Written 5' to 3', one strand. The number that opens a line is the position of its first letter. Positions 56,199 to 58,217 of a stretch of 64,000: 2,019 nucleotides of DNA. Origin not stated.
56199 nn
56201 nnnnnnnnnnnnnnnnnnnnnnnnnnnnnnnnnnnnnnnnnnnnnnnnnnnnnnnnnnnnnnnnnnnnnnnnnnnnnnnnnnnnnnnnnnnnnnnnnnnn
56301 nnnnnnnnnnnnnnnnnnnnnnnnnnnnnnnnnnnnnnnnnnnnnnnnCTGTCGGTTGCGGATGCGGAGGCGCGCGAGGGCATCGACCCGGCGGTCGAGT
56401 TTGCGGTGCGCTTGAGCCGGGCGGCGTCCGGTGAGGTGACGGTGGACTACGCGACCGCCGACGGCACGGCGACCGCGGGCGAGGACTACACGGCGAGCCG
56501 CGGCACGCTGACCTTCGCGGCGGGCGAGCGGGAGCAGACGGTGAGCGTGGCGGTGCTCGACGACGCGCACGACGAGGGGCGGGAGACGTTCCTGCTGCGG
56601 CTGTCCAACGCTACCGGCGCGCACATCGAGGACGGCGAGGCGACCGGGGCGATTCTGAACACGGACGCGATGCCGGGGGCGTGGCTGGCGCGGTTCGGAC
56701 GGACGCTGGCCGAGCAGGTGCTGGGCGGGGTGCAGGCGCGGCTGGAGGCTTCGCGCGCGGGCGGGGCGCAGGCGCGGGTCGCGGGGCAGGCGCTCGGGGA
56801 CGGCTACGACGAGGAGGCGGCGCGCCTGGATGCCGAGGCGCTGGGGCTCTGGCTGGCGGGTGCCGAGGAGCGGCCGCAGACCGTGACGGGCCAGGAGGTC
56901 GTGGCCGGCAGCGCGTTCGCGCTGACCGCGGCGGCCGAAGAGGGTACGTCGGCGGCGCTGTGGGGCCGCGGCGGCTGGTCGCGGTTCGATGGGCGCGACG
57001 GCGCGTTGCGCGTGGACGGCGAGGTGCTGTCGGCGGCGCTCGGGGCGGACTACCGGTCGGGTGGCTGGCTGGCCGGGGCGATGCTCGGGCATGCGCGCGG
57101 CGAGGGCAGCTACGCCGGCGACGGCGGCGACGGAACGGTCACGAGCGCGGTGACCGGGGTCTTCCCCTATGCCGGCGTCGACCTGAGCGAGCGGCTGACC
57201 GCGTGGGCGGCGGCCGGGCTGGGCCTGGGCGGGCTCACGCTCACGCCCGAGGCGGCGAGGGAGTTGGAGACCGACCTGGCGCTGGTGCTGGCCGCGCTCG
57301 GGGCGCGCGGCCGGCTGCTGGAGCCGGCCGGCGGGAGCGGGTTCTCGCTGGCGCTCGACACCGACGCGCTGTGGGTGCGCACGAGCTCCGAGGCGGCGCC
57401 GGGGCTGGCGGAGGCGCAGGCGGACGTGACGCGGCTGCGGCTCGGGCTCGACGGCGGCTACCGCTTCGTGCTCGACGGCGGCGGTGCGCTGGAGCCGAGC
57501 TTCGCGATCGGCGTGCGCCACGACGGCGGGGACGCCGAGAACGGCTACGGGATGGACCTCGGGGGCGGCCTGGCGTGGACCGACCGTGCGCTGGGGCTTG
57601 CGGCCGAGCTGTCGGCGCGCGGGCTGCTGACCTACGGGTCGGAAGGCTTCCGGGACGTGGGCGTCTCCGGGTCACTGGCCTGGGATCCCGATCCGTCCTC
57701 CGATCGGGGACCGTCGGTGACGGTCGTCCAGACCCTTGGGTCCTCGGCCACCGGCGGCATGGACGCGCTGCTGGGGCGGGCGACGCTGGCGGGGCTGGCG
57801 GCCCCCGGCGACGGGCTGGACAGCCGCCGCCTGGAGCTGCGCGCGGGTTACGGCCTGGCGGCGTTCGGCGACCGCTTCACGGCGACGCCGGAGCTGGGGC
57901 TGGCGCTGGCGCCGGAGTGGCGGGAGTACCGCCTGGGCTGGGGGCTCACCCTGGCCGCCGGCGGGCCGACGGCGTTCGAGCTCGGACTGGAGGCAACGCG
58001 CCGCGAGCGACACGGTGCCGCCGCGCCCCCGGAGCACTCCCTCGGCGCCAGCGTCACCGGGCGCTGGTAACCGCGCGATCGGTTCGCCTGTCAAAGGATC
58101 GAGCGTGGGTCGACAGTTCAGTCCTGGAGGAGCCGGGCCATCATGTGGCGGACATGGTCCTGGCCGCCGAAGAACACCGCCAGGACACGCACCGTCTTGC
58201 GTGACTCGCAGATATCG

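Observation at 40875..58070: About 5,750-aa mosaic protein ending in an autotransporter-type barrel: an exceptionally large, non-beta-helical passenger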

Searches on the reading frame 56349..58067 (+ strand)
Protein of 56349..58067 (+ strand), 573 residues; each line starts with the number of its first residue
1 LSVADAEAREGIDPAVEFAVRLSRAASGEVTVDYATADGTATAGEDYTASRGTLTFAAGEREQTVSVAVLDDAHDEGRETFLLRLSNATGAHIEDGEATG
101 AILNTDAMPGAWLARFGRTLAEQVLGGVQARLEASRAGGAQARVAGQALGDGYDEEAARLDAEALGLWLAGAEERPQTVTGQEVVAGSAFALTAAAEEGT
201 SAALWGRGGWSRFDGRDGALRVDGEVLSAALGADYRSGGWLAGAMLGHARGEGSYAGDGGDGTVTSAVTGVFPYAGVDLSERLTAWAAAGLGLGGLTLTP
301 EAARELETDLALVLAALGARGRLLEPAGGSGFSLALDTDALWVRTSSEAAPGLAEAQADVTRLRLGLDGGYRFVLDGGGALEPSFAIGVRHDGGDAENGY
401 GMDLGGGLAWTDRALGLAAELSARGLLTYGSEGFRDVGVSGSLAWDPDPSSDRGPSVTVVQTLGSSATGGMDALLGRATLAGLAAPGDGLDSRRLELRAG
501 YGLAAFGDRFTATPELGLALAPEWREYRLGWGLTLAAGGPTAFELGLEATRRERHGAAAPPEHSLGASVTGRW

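Call 5: search_protein_families(library=pfam, proteins=[window:56568-58067:+], max_evalue=1)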
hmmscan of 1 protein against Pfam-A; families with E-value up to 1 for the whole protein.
window:56568-58067:+ (500 aa): 2 families
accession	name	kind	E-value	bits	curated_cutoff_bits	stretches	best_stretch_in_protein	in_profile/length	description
PF03797.25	Autotransporter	-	3.7e-08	33.9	26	1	133-330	5-212/255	Autotransporter beta-domain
PF21848.1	DUF6907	-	0.22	12.5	26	0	366-420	55-110/116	Domain of unknown function (DUF6907)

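Call 8: find_homologous_proteins(query=window:56649-58067:+, max_evalue=0.001)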
Query window:56649-58067:+ (473 aa): 481 proteins with E <= 0.001 among 8000 candidates; the best 120 are listed.
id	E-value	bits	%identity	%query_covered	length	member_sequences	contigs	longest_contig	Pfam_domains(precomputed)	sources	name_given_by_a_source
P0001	1.2e-197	676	74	99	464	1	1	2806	PF03797.26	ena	-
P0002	8.1e-187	640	69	100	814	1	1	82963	PF03160.21,PF13753.13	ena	-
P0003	4.9e-169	581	61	100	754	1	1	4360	PF03160.21,PF03797.26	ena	-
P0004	8.5e-169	581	74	82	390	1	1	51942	PF03797.26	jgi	-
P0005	1.8e-168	579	74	79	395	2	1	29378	PF03797.26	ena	-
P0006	3.2e-162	559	59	100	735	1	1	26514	PF03160.21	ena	-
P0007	8.6e-156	538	56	100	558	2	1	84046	-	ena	-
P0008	7.9e-154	531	59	96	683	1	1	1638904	PF03160.21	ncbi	-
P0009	9.4e-154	531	59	100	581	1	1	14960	PF03160.21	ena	-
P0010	7.6e-153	528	59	100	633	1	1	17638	PF03160.21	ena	-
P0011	1.9e-151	523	77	71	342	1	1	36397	-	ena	-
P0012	6.1e-148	512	62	89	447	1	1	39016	PF03797.26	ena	-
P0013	1.3e-145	504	63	84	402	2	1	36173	PF03797.26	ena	-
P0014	2.5e-144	500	61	88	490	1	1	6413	-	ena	-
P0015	4.6e-143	496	65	81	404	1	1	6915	-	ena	-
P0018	2.0e-140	487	61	84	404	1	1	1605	PF03797.26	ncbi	-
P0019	1.9e-133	464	53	94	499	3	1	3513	-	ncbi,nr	ncbi:MAG: hypothetical protein F4239_03215 [Gammaproteobacteria bacterium]|nr:hypothetical protein [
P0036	3.0e-123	430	63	73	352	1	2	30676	PF03797.26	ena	-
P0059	8.0e-120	419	48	100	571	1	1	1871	PF03160.21,PF03797.26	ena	-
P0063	2.0e-119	418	50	100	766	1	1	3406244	PF03160.21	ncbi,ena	-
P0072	2.0e-118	414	59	74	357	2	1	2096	PF03797.26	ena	-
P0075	3.0e-117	411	48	98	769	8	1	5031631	PF03160.21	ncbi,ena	-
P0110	1.0e-111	392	67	60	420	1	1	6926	PF03797.26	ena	-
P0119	2.3e-109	385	48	94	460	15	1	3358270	PF13505.13,PF03797.26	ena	-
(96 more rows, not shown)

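Call 9: search_solved_structures(query=window:56649-58067:+, max_evalue=10, show_alignments=2)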
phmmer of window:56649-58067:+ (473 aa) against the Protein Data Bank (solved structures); distinct sequences matched with E-value up to 10: 0.

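Call 12: find_encoding_contigs(protein=P0002, flank=10000, max_places=3)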
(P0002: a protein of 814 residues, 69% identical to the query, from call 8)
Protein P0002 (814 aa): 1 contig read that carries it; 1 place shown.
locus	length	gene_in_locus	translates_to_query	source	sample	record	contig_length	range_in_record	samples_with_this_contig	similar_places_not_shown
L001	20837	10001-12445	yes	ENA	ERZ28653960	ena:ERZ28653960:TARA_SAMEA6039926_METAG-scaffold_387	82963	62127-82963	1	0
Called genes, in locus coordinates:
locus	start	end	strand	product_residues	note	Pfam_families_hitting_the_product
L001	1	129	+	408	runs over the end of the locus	PF01041:DegT_DnrJ_EryC1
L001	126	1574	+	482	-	PF00884:Sulfatase, PF01663:Phosphodiest (weak), PF02995:DUF229 (weak), PF16347:SGSH_C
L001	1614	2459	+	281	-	PF00583:Acetyltransf_1, PF13673:Acetyltransf_10, PF13508:Acetyltransf_7, PF18014:Acetyltransf_18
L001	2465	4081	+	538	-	-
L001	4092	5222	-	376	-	PF02012:BNR (faint), PF13088:BNR_2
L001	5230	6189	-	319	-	PF05721:PhyH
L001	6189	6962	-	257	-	PF03328:HpcH_HpaI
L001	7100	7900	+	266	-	PF00106:adh_short, PF08659:KR, PF13561:adh_short_C2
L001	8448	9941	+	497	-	PF13753:SWM_repeat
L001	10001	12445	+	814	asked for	PF13753:SWM_repeat, PF03160:Calx-beta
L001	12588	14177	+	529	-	-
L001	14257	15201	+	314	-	PF00528:BPD_transp_1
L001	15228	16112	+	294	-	PF00528:BPD_transp_1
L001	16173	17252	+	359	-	PF13191:AAA_16 (faint), PF13401:AAA_22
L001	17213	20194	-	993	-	PF02837:Glyco_hydro_2_N, PF22666:Glyco_hydro_2_N2, PF00703:Glyco_hydro_2, PF02836:Glyco_hydro_2_C (faint)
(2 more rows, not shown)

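Call 18: find_related_loci(query=A1, collection=genome_contigs, flank=10000)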
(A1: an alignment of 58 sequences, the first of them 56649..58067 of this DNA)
Query A1 (473 aa) in genome_contigs; peptide patterns used: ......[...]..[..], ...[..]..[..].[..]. (x = any residue, [..] = any of these).
597 stretches matched a pattern (row limit reached: there are more); 562 encode a relative of the query (tblastn E <= 1e-3); the best 80 are kept; 80 distinct loci.
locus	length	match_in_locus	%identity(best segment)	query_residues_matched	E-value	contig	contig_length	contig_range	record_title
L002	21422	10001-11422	65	2-473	8e-171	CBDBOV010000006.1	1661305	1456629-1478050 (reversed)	MAG: Spirochaetia bacterium isolate 68d78d2d-8fbf-4242-a4cd-80a334438824 genome assembly, contig: contig_6, whole genome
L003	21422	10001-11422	66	2-473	1e-170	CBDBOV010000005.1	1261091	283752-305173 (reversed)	MAG: Spirochaetia bacterium isolate 68d78d2d-8fbf-4242-a4cd-80a334438824 genome assembly, contig: contig_5, whole genome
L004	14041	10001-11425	66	2-473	4e-167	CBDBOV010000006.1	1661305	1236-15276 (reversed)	MAG: Spirochaetia bacterium isolate 68d78d2d-8fbf-4242-a4cd-80a334438824 genome assembly, contig: contig_6, whole genome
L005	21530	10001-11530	59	2-473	5e-163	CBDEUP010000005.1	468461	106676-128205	MAG: Alphaproteobacteria bacterium isolate d5badbbc-828c-4e68-9d16-dc84226a5d6f genome assembly, contig: contig_5, whole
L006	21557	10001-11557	58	2-473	1e-162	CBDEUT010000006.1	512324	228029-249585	MAG: Alphaproteobacteria bacterium isolate fc402c75-b288-4e17-89ce-89b0a21d97e0 genome assembly, contig: contig_6, whole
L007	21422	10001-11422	67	2-473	3e-160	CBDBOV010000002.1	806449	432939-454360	MAG: Spirochaetia bacterium isolate 68d78d2d-8fbf-4242-a4cd-80a334438824 genome assembly, contig: contig_2, whole genome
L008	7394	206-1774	59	2-473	4e-157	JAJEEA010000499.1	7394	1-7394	MAG: Vicinamibacteria bacterium isolate p16x33bins.71 k141_1173236, whole genome shotgun sequence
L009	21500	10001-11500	59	2-473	1e-153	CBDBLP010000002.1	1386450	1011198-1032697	MAG: Alphaproteobacteria bacterium isolate 37c3e897-58c7-439f-9262-4bba990a831e genome assembly, contig: contig_2, whole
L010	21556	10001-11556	61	2-473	2e-137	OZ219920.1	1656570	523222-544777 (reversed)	MAG: Alphaproteobacteria bacterium isolate 577a58ff-f287-4036-b764-1fe737d1fd49 genome assembly, chromosome: 4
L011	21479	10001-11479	53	2-473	3e-132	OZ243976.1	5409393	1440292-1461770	MAG: Gammaproteobacteria bacterium isolate 16632d52-ba02-4dd1-a452-c1d69d7653ac genome assembly, chromosome: 1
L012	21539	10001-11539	52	2-473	2e-130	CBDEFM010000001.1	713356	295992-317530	MAG: Alphaproteobacteria bacterium isolate aeb00254-6c42-428d-b364-e2f44f9e6819 genome assembly, contig: contig_1, whole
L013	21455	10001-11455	49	2-473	6e-130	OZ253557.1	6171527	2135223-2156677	MAG: Alphaproteobacteria bacterium isolate 076c979e-b32e-4df2-94ec-b05dd2327168 genome assembly, chromosome: 1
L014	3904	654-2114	49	2-473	8e-132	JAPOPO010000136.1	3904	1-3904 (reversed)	MAG: Rhodospirillales bacterium isolate APA_bin_60 c_000000004124, whole genome shotgun sequence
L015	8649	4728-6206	50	2-473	1e-128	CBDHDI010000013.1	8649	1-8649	MAG: Dehalococcoidia bacterium isolate d0c5affc-a78a-4576-9923-169fe3940cd0 genome assembly, contig: contig_13, whole ge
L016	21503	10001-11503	50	2-473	2e-128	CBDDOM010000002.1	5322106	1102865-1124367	MAG: Alphaproteobacteria bacterium isolate 78d396fd-9330-4943-9dc2-f94f35060de0 genome assembly, contig: contig_2, whole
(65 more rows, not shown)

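Call 19: predict_structure(alignment_id=A1)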
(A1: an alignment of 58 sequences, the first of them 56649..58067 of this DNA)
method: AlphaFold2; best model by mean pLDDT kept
length: 473 residues; sequences in the alignment: 58
mean_pLDDT: 81.7   pTM: 0.74
mean pLDDT of the five models: 81.7, 81.6, 80.7, 80.3, 71.4
residues with pLDDT >= 90: 185; 70-90: 193; 50-70: 71; < 50: 24
segments of 3 or more residues with pLDDT < 50: 1-4, 73-78, 378-388
pLDDT, mean of each block of 10 residues (from residue 1): 59 92 91 85 69 55 58 49 73 85 91 81 90 95 97 87 95 97 95 95 91 97 74 91 95 90 92 87 91 82 88 88 77 67 83 85 69 52 43 84 87 90 88 77 80 79 78 66
secondary structure, 60 per line:
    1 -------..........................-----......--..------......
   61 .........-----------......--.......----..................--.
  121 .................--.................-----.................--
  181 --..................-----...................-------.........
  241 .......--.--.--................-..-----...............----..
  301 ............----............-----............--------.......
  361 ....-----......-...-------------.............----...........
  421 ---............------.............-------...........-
elements in order: H8-33 E39-44 H55-69 H81-86 E89-95 E100-117 E120-137 E140-156 E162-178 E183-200 E206-224 E232-247 E256-271 E280-294 E299-312 E317-328 E334-345 E354-364 H370-375 E393-405 E410-420 E424-435 E442-454 E462-472

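Call 23: fold_search(model_id=the predicted structure, library=pdb)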
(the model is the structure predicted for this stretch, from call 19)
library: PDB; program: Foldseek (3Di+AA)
matches with E <= 10: 708; with E <= 0.001: 100
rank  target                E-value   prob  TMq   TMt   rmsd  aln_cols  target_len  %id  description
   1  6h7f_A                1.8e-06  1.00  0.40  0.30  11.3       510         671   10  Crystal structure of BauA, the Ferric preacinetobactin receptor from Acinetobacter baumannii in complex with Fe3+-Prea (released 2018-10-10)
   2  3qq2_B                2.3e-06  1.00  0.31  0.52   8.2       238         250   20  Crystal Structure of the Beta Domain of the Bordetella Autotransporter Brka (released 2011-04-13)
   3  6h7v_B                3.1e-06  1.00  0.39  0.30  11.5       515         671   10  Crystal structure of BauA, the Ferric preacinetobactin receptor from Acinetobacter baumannii (released 2018-10-10)
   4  3qq2_C                3.7e-06  1.00  0.30  0.51   9.1       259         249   19  Crystal Structure of the Beta Domain of the Bordetella Autotransporter Brka (released 2011-04-13)
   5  3qq2_A                5.1e-06  1.00  0.30  0.51   8.3       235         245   21  Crystal Structure of the Beta Domain of the Bordetella Autotransporter Brka (released 2011-04-13)
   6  6h7v_A                1.1e-05  1.00  0.40  0.30  11.1       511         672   10  Crystal structure of BauA, the Ferric preacinetobactin receptor from Acinetobacter baumannii (released 2018-10-10)
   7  6ofr                  1.6e-05  1.00  0.41  0.28  13.2       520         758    9  The crystal structure of the outer membrane transporter YddB from Escherichia coli (released 2019-10-02)
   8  6slj_A                1.7e-05  1.00  0.28  0.17  19.2       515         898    9  Structure of the RagAB peptide transporter (released 2020-05-20)
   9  9p1u_F                2.1e-05  1.00  0.34  0.34  12.1       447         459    9  beta-barrel assembly machine from Escherichia coli in an late state of LptD assembly (released 2026-03-11)
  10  5nec_A                2.4e-05  1.00  0.38  0.31  10.9       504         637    9  Crystal structure of the siderophore receptor PiuD from Pseudomonas aeruginosa (released 2018-02-07)
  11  3kvn_X                2.4e-05  1.00  0.29  0.23  14.9       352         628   18  Crystal structure of the full-length autotransporter EstA from Pseudomonas aeruginosa (released 2010-01-26)
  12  3kvn_A                2.9e-05  1.00  0.28  0.22  11.7       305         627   17  Crystal structure of the full-length autotransporter EstA from Pseudomonas aeruginosa (released 2010-01-26)
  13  5nec_B                3.6e-05  1.00  0.37  0.30  11.4       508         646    9  Crystal structure of the siderophore receptor PiuD from Pseudomonas aeruginosa (released 2018-02-07)
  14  9i98_A                3.7e-05  0.99  0.24  0.22  17.9       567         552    7  Cryo-EM structure of Shigella flexneri LptDE bound by a Bicyclic peptide molecule (Compound 13) (released 2025-10-15)
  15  1nqg                  5.8e-05  1.00  0.36  0.31  11.5       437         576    8  OUTER MEMBRANE COBALAMIN TRANSPORTER (BTUB) FROM E. COLI, WITH BOUND CALCIUM (released 2003-04-29)
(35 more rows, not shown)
